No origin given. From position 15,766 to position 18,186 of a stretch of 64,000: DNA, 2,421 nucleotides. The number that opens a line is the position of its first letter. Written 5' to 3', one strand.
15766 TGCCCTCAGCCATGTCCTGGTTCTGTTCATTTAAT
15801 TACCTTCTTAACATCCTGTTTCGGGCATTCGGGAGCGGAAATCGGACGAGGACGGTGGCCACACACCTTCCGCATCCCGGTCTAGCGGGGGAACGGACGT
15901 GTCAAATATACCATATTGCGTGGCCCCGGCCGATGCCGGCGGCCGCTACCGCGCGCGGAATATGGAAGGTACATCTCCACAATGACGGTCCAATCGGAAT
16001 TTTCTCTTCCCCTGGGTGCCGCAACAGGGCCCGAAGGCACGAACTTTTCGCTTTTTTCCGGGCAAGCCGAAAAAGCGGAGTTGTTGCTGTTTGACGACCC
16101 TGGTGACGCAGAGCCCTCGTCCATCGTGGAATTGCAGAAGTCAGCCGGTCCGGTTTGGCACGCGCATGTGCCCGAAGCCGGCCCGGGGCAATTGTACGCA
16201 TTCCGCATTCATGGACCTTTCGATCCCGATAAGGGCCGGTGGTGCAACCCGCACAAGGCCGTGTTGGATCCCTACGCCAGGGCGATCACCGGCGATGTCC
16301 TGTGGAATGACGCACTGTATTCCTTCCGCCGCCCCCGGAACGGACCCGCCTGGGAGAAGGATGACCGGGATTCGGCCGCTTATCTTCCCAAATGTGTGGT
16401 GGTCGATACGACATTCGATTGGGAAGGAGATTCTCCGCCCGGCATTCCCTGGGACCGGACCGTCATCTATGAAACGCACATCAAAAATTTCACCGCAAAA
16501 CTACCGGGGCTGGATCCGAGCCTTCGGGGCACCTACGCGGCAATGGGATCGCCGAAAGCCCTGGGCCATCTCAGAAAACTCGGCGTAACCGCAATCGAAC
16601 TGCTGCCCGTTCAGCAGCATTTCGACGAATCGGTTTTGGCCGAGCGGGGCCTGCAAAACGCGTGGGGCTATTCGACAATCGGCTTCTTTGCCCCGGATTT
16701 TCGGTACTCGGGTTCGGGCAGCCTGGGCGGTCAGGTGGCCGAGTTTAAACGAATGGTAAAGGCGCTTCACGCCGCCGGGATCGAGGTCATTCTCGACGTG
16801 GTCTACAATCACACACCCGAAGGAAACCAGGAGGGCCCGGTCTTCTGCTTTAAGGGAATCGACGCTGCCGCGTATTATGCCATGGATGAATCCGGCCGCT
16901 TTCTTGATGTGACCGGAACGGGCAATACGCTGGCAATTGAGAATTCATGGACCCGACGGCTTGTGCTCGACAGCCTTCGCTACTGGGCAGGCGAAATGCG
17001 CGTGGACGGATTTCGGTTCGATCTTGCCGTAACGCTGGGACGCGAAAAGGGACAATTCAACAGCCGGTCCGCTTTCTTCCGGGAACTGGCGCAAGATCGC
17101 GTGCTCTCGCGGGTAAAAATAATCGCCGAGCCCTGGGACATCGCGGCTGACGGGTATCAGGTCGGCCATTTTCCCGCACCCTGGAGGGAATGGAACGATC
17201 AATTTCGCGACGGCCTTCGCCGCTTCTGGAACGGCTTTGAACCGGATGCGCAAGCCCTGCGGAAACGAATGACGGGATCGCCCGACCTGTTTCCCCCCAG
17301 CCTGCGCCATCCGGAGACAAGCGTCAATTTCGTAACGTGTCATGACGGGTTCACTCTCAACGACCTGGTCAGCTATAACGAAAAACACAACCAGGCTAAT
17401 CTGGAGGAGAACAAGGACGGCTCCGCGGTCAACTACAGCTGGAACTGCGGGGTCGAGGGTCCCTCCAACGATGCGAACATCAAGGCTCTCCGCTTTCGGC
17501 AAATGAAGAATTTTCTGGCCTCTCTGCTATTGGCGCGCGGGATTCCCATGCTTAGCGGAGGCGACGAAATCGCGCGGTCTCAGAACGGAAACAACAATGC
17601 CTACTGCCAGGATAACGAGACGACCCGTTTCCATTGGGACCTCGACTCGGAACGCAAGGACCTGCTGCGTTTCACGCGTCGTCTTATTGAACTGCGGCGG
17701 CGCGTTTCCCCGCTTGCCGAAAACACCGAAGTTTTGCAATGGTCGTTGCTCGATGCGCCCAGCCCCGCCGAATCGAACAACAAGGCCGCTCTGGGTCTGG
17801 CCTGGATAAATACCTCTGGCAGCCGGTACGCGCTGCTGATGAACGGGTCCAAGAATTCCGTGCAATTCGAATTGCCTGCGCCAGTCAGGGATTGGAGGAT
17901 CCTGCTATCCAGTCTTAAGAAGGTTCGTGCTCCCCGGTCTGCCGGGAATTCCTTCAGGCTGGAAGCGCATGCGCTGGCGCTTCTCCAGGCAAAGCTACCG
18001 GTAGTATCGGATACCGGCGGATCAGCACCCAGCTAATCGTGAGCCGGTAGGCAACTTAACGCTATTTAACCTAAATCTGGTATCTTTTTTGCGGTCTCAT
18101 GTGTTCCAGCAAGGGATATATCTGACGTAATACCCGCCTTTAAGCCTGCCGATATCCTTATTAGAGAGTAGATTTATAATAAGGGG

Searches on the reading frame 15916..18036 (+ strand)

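Call 59: search_protein_families(library=pfam, proteins=[window:15916-18036:+], max_evalue=0.00001)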
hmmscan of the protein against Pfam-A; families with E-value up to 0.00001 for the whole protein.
window:15916-18036:+ (706 aa): 2 families
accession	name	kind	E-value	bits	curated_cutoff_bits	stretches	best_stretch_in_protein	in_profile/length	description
PF02922.24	CBM_48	-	1.3e-14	54.7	22.4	1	32-121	1-83/83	Carbohydrate-binding module 48 (Isoamylase N-terminal domain)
PF00128.31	Alpha-amylase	-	2.3e-11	44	22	1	216-302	25-94/446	Alpha amylase, catalytic domain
